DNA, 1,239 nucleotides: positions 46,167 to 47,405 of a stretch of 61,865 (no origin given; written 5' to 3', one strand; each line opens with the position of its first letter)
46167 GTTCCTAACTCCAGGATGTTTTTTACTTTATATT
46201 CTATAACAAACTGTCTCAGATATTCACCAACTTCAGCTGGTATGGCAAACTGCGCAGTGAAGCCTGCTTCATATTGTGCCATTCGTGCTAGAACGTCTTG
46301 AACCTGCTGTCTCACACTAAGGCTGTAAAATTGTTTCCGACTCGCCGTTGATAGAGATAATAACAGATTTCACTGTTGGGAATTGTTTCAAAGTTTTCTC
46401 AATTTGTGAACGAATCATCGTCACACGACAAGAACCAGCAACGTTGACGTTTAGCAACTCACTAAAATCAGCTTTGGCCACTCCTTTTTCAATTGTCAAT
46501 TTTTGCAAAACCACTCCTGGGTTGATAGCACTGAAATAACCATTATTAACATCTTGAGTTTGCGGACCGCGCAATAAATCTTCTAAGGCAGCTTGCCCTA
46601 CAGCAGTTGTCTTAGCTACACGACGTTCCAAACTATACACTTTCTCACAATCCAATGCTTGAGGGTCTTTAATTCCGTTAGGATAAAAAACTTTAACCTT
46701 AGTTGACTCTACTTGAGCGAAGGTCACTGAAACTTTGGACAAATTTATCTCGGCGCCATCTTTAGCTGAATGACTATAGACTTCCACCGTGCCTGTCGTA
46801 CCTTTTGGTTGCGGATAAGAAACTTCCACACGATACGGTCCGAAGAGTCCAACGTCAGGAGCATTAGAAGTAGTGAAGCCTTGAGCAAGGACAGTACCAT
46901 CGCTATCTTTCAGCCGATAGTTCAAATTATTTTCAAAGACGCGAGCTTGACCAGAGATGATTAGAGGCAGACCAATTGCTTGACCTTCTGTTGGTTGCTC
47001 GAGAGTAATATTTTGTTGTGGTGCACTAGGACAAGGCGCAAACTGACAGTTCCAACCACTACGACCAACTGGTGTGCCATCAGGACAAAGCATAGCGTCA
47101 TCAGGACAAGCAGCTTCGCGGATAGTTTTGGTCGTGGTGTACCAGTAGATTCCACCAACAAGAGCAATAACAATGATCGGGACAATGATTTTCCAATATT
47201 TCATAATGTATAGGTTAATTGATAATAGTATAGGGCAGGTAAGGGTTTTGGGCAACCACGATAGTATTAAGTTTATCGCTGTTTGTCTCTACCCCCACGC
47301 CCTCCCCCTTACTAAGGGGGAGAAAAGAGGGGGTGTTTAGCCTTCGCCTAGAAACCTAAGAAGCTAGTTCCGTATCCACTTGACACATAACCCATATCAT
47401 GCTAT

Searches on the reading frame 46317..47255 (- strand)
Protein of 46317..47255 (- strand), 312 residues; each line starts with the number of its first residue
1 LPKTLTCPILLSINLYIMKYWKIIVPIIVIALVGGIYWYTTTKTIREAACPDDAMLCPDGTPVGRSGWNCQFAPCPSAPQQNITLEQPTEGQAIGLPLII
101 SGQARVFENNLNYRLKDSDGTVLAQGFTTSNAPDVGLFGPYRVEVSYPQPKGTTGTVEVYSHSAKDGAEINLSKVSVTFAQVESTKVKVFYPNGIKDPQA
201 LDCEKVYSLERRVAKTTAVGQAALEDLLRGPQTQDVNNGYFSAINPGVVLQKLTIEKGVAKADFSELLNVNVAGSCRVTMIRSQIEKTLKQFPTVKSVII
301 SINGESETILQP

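Call 9: search_protein_families(library=pfam, proteins=[window:46317-47255:-], max_evalue=0.01)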
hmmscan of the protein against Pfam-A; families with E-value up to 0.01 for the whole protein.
window:46317-47255:- (312 aa): 2 families
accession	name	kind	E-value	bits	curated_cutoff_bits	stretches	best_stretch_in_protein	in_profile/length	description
PF10648.15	Gmad2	-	1.9e-22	79.8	25.7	1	82-168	1-86/86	Immunoglobulin-like domain of bacterial spore germination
PF10646.14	Germane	-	9.6e-17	62.1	23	1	208-306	20-115/117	Sporulation and spore germination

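Call 21: find_related_loci(query=window:46317-47255:-, collection=genome_contigs, flank=10000)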
Query window:46317-47255:- (312 aa) in genome_contigs; peptide patterns used: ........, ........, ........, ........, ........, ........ (x = any residue, [..] = any of these).
207 stretches matched a pattern; 17 encode a relative of the query (tblastn E <= 1e-3); 17 distinct loci.
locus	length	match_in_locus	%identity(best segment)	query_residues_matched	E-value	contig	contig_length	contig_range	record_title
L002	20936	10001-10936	94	1-312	0e+0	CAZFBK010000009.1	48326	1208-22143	MAG TPA_asm: uncultured Gammaproteobacteria bacterium isolate SRP286056_co1_112 genome assembly, contig: NODE_715_length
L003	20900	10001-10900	87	13-312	0e+0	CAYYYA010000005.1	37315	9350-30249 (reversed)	MAG TPA_asm: uncultured Gammaproteobacteria bacterium isolate SRP298887_co1_32 genome assembly, contig: NODE_835_length_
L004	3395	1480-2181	39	82-312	4e-51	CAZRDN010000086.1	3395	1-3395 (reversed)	MAG TPA_asm: uncultured Gammaproteobacteria bacterium isolate SRP329715_co1_108 genome assembly, contig: NODE_45810_leng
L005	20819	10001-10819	39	51-312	2e-50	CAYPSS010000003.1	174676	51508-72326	MAG TPA_asm: uncultured Gammaproteobacteria bacterium isolate binchicken_co27_474 genome assembly, contig: NODE_100_leng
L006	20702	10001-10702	44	83-312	2e-50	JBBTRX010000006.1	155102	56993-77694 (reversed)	MAG: Patescibacteria group bacterium isolate H51-bin095_1 H51_bin095_1_000000000006, whole genome shotgun sequence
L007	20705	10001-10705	40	74-312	3e-43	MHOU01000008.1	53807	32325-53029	MAG: Candidatus Staskawiczbacteria bacterium RIFCSPHIGHO2_02_FULL_43_16 rifcsphigho2_02_scaffold_571, whole genome shotg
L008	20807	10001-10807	36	60-312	6e-41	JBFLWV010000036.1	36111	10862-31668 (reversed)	MAG: Patescibacteria group bacterium isolate MAG041 MAG041_36, whole genome shotgun sequence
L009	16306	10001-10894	32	14-312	2e-39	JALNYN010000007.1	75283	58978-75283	MAG: Candidatus Paceibacterota bacterium isolate SO_2017_GW1 bin 180 NODE_2021_length_75283_cov_3.839121_OW334_2017, who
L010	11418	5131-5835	39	83-312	3e-38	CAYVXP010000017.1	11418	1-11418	MAG TPA_asm: uncultured Gammaproteobacteria bacterium isolate SRP272421_co2_156 genome assembly, contig: NODE_20081_leng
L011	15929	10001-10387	55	183-312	4e-38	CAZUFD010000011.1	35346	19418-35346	MAG TPA_asm: uncultured Gammaproteobacteria bacterium isolate SRP269290_co6_41 genome assembly, contig: NODE_376_length_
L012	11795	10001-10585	42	114-312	7e-38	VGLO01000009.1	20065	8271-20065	MAG: Candidatus Staskawiczbacteria bacterium isolate M_DeepCast_50m_m2_049 M_DeepCast_50m_m2_049_Ga0194121_10004545, who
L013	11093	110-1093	32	22-312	4e-37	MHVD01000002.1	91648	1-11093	MAG: Candidatus Zambryskibacteria bacterium RIFCSPHIGHO2_01_FULL_43_25 rifcsphigho2_01_scaffold_1308, whole genome shotg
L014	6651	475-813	50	200-312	9e-33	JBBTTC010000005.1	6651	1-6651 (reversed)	MAG: Patescibacteria group bacterium isolate H41-bin003_1 H41_bin003_1_000000000005, whole genome shotgun sequence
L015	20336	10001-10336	48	188-312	4e-24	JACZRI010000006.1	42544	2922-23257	MAG: Patescibacteria group bacterium isolate B100T1L10 B100T1L10_NODE859, whole genome shotgun sequence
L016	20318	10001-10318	46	203-312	1e-20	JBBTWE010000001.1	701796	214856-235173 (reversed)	MAG: Patescibacteria group bacterium isolate H43-bin012_1 H43_bin012_1_000000000001, whole genome shotgun sequence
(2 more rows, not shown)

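Call 39: find_homologous_proteins(query=A4, max_evalue=0.01)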
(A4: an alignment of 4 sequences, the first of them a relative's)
Query A4 (4 sequences) (105 aa, profile of the alignment): 33 proteins with E <= 0.01 among 131 candidates.
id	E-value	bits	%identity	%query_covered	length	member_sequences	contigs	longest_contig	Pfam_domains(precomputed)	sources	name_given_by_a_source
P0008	8.1e-39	149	33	86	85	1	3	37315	-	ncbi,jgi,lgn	jgi:hypothetical protein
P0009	7.6e-35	137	95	94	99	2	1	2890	-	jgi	jgi:hypothetical protein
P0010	1.5e-24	104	69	94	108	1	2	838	-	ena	-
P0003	1.0e-15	75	35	61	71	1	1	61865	-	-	-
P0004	1.3e-14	72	67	31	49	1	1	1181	-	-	-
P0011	1.1e-8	53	73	31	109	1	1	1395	-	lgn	-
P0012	9.6e-8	50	45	69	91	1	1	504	-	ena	-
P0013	1.0e-7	50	86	27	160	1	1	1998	-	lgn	-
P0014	1.8e-7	49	73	31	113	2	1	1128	-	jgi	jgi:hypothetical protein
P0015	4.7e-7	48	66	30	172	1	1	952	-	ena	-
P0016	4.9e-7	48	76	28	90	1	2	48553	-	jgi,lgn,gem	-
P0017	5.1e-7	48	70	31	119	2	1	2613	-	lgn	-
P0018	6.4e-7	47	82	27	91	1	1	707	-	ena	-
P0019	7.4e-7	47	78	26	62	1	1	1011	-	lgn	-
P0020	7.8e-7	47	64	31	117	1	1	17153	-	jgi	jgi:hypothetical protein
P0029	2.3e-5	42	70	26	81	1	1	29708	-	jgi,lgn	-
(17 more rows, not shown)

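Call 41: find_encoding_contigs(protein=P0016, flank=10000, max_places=2)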
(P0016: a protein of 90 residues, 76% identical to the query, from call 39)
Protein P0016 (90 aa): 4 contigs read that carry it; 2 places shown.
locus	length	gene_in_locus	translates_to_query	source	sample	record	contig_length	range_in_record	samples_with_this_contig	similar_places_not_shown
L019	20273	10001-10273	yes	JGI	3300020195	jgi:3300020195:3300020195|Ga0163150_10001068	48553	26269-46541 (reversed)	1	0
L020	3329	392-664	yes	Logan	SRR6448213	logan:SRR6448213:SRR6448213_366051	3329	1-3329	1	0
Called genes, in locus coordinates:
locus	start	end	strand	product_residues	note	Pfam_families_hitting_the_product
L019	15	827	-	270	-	PF01026:TatD_DNase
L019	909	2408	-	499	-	PF00133:tRNA-synt_1, PF01921:tRNA-synt_1f (faint), PF09334:tRNA-synt_1g, PF00133:tRNA-synt_1, PF01406:tRNA-synt_1e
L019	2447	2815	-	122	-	PF05635:23S_rRNA_IVP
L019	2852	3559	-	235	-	PF00590:TP_methylase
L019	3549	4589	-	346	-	PF01594:AI-2E_transport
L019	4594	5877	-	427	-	PF00675:Peptidase_M16, PF05193:Peptidase_M16_C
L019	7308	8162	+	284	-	PF02498:Bro-N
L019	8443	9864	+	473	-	PF13522:GATase_6, PF13537:GATase_7, PF00156:Pribosyltran (weak)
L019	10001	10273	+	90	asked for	-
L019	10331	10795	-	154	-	-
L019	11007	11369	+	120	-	PF09997:DUF2238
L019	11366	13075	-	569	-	PF03485:Arg_tRNA_synt_N, PF00750:tRNA-synt_1d, PF05746:DALR_1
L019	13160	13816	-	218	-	-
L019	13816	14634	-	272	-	PF00227:Proteasome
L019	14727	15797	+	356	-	PF00089:Trypsin, PF13365:Trypsin_2, PF13180:PDZ_2, PF17820:PDZ_6 (weak)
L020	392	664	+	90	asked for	-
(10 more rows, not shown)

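Call 42: find_encoding_contigs(protein=P0029, flank=10000, max_places=2)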
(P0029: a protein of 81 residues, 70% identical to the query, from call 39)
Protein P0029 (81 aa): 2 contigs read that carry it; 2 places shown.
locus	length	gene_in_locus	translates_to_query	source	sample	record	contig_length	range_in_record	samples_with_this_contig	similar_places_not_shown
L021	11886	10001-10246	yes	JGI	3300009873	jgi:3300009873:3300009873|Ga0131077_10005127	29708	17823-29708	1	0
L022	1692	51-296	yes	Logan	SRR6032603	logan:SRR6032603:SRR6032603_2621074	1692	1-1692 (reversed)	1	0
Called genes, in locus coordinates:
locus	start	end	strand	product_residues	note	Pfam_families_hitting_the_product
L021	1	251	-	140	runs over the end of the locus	PF00252:Ribosomal_L16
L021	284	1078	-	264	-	PF07650:KH_2, PF00189:Ribosomal_S3_C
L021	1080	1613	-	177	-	PF00237:Ribosomal_L22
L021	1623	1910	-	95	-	PF00203:Ribosomal_S19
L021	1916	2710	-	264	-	PF00181:Ribosomal_L2_N, PF03947:Ribosomal_L2_C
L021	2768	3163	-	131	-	PF00276:Ribosomal_L23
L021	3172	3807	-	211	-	PF00573:Ribosomal_L4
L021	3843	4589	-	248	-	PF00297:Ribosomal_L3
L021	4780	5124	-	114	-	PF00338:Ribosomal_S10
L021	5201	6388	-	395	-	PF00009:GTP_EFTU, PF03144:GTP_EFTU_D2, PF03143:GTP_EFTU_D3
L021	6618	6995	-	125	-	-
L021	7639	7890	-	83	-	-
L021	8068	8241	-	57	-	-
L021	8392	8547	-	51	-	-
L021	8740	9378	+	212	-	-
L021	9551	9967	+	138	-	-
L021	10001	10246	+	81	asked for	-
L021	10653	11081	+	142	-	PF01478:Peptidase_A24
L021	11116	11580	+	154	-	PF07963:N_methyl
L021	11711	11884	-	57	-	?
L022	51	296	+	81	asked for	-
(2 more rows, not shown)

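Call 43: find_encoding_contigs(protein=P0020, flank=10000, max_places=2)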
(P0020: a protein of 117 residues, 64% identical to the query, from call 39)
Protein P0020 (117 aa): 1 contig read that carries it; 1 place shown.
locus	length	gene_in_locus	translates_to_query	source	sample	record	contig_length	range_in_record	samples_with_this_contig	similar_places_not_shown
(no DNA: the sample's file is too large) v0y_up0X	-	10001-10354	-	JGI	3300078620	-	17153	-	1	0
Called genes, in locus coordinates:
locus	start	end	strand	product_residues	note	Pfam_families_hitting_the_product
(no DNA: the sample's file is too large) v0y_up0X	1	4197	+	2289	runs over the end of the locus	PF13884:Peptidase_S74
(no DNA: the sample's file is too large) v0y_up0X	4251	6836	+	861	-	PF13414:TPR_11 (faint), PF13431:TPR_17 (faint), PF13424:TPR_12 (faint), PF13371:TPR_9 (faint), PF13428:TPR_14 (faint), PF23914:TPR_CcmH_CycH (weak), PF14559:TPR_19 (weak), PF13432:TPR_16 (weak), +4 more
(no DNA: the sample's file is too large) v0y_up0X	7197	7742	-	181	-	-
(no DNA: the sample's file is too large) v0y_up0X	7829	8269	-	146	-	PF00453:Ribosomal_L20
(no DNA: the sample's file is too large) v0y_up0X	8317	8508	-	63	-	PF01632:Ribosomal_L35p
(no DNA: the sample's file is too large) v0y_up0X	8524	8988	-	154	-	PF05198:IF3_N, PF00707:IF3_C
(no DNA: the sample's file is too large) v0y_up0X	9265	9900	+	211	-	-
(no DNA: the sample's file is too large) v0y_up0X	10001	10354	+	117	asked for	-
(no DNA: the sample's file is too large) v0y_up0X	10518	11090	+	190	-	-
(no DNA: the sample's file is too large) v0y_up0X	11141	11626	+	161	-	-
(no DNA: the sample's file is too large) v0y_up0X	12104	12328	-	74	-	?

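Call 54: find_encoding_contigs(protein=P0009, flank=10000, max_places=4)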
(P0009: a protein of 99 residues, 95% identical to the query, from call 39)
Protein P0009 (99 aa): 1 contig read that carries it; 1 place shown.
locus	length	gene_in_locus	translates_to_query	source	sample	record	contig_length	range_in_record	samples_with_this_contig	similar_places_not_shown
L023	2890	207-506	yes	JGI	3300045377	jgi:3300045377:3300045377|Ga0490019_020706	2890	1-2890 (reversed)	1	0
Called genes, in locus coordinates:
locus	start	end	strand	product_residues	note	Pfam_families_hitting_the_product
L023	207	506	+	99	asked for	-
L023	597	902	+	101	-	-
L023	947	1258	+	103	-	-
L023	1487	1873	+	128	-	-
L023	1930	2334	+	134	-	PF07963:N_methyl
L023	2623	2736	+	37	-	-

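Call 55: find_encoding_contigs(protein=P0010, flank=10000, max_places=4)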
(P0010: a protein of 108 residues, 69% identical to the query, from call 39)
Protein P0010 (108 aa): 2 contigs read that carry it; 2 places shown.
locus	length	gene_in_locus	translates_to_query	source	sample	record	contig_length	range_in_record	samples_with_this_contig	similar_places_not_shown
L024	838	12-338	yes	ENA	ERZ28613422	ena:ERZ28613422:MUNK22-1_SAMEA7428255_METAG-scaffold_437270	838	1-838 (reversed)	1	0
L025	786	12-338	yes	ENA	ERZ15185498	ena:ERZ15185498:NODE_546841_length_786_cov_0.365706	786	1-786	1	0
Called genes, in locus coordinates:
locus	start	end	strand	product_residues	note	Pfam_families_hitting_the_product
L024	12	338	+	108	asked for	-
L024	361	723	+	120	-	-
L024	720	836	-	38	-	?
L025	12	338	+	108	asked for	-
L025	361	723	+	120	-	-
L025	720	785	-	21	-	?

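Call 56: find_encoding_contigs(protein=P0008, flank=10000, max_places=4)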
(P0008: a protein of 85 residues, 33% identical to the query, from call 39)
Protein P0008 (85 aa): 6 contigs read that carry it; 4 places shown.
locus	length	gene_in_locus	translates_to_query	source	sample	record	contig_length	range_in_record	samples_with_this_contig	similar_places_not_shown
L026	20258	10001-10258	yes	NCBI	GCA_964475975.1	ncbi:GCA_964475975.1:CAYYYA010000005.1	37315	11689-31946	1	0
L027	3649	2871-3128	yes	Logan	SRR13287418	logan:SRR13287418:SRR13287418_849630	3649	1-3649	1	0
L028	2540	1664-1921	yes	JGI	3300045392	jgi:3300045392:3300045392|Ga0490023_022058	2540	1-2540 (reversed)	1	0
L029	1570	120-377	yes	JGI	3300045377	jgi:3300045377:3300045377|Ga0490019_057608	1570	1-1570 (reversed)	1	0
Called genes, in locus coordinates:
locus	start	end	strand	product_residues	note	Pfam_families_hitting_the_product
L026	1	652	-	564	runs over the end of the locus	PF01368:DHH, PF02272:DHHA1 (weak), PF17768:RecJ_OB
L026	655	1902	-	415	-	PF18884:TSP3_bac (weak)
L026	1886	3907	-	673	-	PF02629:CoA_binding, PF13380:CoA_binding_2, PF00549:Ligase_CoA (faint), PF13607:Succ_CoA_lig, PF19045:Ligase_CoA_2, PF13549:ATP-grasp_5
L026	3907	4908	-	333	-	PF00294:PfkB, PF08543:Phos_pyr_kin (faint)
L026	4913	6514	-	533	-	-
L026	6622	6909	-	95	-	-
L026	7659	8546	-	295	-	PF10648:Gmad2, PF10646:Germane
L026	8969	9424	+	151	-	-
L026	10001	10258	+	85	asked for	-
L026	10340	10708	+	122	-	-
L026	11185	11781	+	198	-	-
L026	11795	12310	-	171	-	-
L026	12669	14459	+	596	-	PF00664:ABC_membrane, PF00005:ABC_tran, PF13304:AAA_21 (faint)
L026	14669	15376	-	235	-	PF01048:PNP_UDP_1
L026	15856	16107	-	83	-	PF04226:Transgly_assoc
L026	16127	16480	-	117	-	-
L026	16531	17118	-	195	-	-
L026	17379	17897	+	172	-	PF04542:Sigma70_r2 (weak), PF08281:Sigma70_r4_2, PF04545:Sigma70_r4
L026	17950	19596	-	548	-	PF16640:Big_3_5 (faint)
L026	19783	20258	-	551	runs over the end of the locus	PF01656:CbiA (weak), PF06418:CTP_synth_N, PF00117:GATase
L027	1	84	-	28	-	?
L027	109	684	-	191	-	PF01596:Methyltransf_3, PF05711:TylF (faint), PF13847:Methyltransf_31 (weak), PF13578:Methyltransf_24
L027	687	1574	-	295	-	PF10648:Gmad2, PF10646:Germane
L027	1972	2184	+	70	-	-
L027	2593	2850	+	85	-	-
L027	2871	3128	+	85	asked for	-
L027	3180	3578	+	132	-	-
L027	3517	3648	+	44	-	?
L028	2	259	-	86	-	?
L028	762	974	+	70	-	-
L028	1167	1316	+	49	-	-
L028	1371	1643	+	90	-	-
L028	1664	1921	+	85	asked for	-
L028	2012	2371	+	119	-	-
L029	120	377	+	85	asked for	-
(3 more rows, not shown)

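Call 74: predict_structure(alignment_id=A7)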
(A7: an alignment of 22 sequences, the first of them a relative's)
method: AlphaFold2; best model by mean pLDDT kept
length: 99 residues; sequences in the alignment: 22
mean_pLDDT: 68.7   pTM: 0.49
mean pLDDT of the five models: 68.7, 67.6, 66.7, 66.4, 65.2
residues with pLDDT >= 90: 9; 70-90: 35; 50-70: 42; < 50: 13
segments of 3 or more residues with pLDDT < 50: 71-76, 81-84
pLDDT, mean of each block of 10 residues (from residue 1): 68 90 87 89 79 60 57 47 52 57
secondary structure, 60 per line:
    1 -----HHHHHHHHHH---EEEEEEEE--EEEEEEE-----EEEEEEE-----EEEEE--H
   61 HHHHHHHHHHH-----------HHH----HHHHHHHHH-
elements in order: H6-15 E19-26 E29-35 E41-47 E53-57 H60-71 H90-98

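Call 77: fold_search(model_id=the predicted structure, library=pdb)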
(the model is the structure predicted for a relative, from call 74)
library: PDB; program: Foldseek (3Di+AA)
matches with E <= 10: 770; with E <= 0.001: 0
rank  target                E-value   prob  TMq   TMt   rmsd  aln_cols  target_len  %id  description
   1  8vl3_MODEL_1_A        8.3e-02  0.91  0.40  0.39  13.3        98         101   12  Solution NMR structure of de novo designed protein F3 parent (released 2024-08-07)
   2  9nlt_B                1.5e-01  0.92  0.38  0.36   4.0        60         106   17  Crystal Structure of Flpp3-minibinder687 Complex (released 2025-10-22)
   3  3nm7_C                2.3e-01  0.47  0.27  0.33   7.8        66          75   18  Crystal Structure of Borrelia burgdorferi Pur-alpha (released 2010-10-06)
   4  3h3h_A                2.6e-01  0.72  0.30  0.26   5.6        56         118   14  Crystal structure of a snoal-like protein of unknown function (bth_ii0226) from burkholderia thailandensis e264 at 1.6 (released 2009-05-05)
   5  7ui9_a                2.7e-01  0.94  0.41  0.13   3.6        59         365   17  Core Mediator-PICearly (Copy A) (released 2023-02-15)
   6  9qzd_B                2.9e-01  0.60  0.34  0.29   7.8        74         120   14  de novo NTF2-like protein (released 2025-10-22)
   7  3nm7_D                2.9e-01  0.41  0.27  0.33   7.8        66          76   20  Crystal Structure of Borrelia burgdorferi Pur-alpha (released 2010-10-06)
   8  5tr3_A                3.2e-01  0.51  0.25  0.06  11.1        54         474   22  2.5 Angstrom Resolution Crystal Structure of Dihydrolipoyl Dehydrogenase from Pseudomonas putida in Complex with FAD. (released 2016-11-09)
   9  1e42_A                3.6e-01  0.84  0.44  0.22   4.0        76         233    6  Beta2-adaptin appendage domain, from clathrin adaptor AP2 (released 2000-08-21)
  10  6pny                  3.9e-01  0.44  0.29  0.25   6.2        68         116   19  X-ray Structure of Flpp3 (released 2020-02-26)
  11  9qzd_C                4.1e-01  0.47  0.33  0.29   7.4        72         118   11  de novo NTF2-like protein (released 2025-10-22)
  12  3nm7_A                4.9e-01  0.30  0.27  0.31   7.8        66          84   20  Crystal Structure of Borrelia burgdorferi Pur-alpha (released 2010-10-06)
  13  6awa_A                5.2e-01  0.38  0.25  0.06  11.1        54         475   22  1.83 Angstrom Resolution Crystal Structure of Dihydrolipoyl Dehydrogenase from Pseudomonas putida in Complex with FAD  (released 2017-10-04)
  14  4hxg_K                5.5e-01  0.72  0.34  0.06   3.9        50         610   16  Pyrococcus horikoshii acylaminoacyl peptidase (orthorhombic crystal form) (released 2013-05-08)
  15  1sp8_B                5.9e-01  0.69  0.39  0.11   8.0        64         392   12  4-Hydroxyphenylpyruvate Dioxygenase (released 2004-09-21)
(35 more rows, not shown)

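Call 84: find_related_loci(query=A7, collection=viral_contigs, flank=6000)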
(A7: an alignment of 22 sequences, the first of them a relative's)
Query A7 (99 aa) in viral_contigs; peptide patterns used: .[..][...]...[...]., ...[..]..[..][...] (x = any residue, [..] = any of these).
5 stretches matched a pattern, but none encodes a relative of the query by tblastn (E <= 1e-3).

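Call 86: find_related_loci(query=A7, collection=metagenome_contigs, flank=5000)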
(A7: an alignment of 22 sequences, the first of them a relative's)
Query A7 (99 aa) in metagenome_contigs; peptide patterns used: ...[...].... (x = any residue, [..] = any of these).
66 stretches matched a pattern; 10 encode a relative of the query (tblastn E <= 1e-3); 10 distinct loci.
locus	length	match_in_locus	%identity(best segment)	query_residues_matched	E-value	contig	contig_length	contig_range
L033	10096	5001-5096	66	63-94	2e-13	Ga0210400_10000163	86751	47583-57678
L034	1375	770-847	69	68-93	5e-12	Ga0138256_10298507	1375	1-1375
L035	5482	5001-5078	81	69-94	2e-11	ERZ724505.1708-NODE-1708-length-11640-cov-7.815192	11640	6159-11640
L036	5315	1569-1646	81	69-94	2e-11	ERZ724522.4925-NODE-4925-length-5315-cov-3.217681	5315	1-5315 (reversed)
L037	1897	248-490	34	7-94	4e-11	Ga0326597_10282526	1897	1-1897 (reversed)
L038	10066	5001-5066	82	71-92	2e-10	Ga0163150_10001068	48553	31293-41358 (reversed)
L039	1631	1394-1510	52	53-94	1e-10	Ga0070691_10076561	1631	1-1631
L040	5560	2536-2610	72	71-95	1e-9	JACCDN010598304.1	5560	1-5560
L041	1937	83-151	78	72-94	1e-9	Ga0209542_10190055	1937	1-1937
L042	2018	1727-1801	64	69-93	2e-9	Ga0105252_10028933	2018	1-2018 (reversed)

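Call 88: search_protein_families(library=pfam, proteins=[L040:609-1430:+, L040:1482-2168:+, L040:2485-2694:+, L033:2302-3507:+, L033:4263-5138:+, L033:5907-6848:+, L033:7025-7807:+, L036:2310-2744:+, L036:4121-4651:+, L035:1834-2178:+], max_evalue=0.01)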
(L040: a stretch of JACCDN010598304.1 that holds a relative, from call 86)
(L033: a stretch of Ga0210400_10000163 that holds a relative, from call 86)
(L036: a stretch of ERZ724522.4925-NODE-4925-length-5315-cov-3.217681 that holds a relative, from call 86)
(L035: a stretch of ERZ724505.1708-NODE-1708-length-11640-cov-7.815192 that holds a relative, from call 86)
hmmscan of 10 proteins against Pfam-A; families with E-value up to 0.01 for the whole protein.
L040:609-1430:+ (273 aa): 17 families
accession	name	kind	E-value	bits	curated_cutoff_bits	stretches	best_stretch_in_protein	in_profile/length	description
PF06745.19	ATPase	-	9.1e-06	25.6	26.6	1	32-235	2-207/231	KaiC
PF13191.12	AAA_16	-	0.00012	23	32.6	1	49-90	23-63/167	AAA ATPase domain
PF25199.1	nSTAND_NTPase5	-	0.001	19.3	34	1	53-95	43-86/145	Novel STAND NTPase 5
PF03308.22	MeaB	-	0.0013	18.2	23.1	1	53-82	35-64/273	Methylmalonyl Co-A mutase-associated GTPase MeaB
PF13481.12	AAA_25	-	0.0016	18.5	27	1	53-82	35-75/195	AAA domain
PF00005.33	ABC_tran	-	0.0037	18.3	25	1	52-83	12-44/137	ABC transporter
PF13604.12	AAA_30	-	0.0045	17.2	27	1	52-83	19-50/191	AAA domain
PF13401.12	AAA_22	-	0.0049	17.6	27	1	54-123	8-80/130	AAA domain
PF02492.25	cobW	-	0.005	16.9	20.7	1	53-86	2-36/180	CobW/HypB/UreG, nucleotide-binding domain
PF24883.2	NPHP3_N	-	0.0051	17.5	24.8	1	53-84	24-55/164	Nephrocystin 3, N-terminal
PF13207.12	AAA_17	-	0.0056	17.4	27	1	57-88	1-28/136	AAA domain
PF13173.12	AAA_14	-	0.0056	17.1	27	1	54-130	5-76/129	AAA domain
PF13238.12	AAA_18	-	0.0064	17.4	29.4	0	55-75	2-22/128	AAA domain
PF13555.12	AAA_29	-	0.0066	16.6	27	0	53-79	24-50/61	P-loop containing region of AAA domain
PF13521.12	AAA_28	-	0.0073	17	27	0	55-104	3-48/164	AAA domain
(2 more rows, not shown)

L040:1482-2168:+ (228 aa): 0 families

L040:2485-2694:+ (69 aa): 0 families

L033:2302-3507:+ (401 aa): 1 family
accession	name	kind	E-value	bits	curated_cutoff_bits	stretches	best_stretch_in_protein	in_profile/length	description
PF00313.28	CSD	-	7.5e-09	35.8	27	1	15-48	2-33/66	'Cold-shock' DNA-binding domain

L033:4263-5138:+ (291 aa): 0 families

L033:5907-6848:+ (313 aa): 0 families

L033:7025-7807:+ (260 aa): 0 families

L036:2310-2744:+ (144 aa): 0 families

L036:4121-4651:+ (176 aa): 0 families

L035:1834-2178:+ (114 aa): 0 families
